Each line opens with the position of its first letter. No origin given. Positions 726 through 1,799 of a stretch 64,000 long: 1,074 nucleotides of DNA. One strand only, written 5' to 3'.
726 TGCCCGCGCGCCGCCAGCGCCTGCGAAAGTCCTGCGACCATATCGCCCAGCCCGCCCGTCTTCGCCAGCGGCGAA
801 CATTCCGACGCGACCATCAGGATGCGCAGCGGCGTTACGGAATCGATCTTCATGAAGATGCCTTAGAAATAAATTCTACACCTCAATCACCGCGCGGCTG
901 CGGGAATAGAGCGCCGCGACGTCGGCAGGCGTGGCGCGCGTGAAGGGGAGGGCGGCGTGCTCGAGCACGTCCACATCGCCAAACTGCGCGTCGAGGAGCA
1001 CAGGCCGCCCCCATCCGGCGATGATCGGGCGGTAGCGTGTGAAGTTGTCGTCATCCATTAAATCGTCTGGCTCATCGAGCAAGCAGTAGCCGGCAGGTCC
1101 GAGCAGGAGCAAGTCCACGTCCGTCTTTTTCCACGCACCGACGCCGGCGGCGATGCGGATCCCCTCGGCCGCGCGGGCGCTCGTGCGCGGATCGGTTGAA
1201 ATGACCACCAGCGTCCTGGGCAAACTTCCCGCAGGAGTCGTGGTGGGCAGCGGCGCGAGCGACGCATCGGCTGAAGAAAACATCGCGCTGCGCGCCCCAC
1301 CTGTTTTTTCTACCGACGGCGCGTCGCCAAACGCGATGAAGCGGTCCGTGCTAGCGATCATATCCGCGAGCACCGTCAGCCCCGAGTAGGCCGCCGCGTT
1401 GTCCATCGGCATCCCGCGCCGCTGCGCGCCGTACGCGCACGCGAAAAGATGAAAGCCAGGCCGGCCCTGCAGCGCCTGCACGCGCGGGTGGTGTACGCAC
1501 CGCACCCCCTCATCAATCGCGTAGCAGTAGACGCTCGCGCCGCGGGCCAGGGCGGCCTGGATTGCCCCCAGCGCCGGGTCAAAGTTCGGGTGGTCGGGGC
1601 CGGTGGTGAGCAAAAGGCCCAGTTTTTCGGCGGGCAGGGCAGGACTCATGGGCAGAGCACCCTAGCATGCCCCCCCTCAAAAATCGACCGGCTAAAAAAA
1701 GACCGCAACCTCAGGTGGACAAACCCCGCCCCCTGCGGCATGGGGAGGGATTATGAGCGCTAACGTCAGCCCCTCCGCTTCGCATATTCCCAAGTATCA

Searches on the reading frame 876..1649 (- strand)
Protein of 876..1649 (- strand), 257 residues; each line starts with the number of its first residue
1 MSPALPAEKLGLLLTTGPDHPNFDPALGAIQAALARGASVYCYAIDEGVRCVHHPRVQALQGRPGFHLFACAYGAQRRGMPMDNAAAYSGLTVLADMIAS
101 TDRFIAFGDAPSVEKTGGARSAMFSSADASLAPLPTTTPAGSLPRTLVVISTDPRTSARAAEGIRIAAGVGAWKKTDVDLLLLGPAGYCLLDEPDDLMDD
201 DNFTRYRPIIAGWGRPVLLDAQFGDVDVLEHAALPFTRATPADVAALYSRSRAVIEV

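Call 52: search_protein_families(library=pfam, proteins=[window:876-1649:-], max_evalue=0.0001)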
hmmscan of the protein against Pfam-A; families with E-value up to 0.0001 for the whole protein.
window:876-1649:- (257 aa): 1 family
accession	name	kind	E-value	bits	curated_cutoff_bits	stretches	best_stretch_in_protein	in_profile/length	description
PF02635.20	DsrE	-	7.8e-08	32.9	22.7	0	9-107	2-116/116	DsrE/DsrF-like family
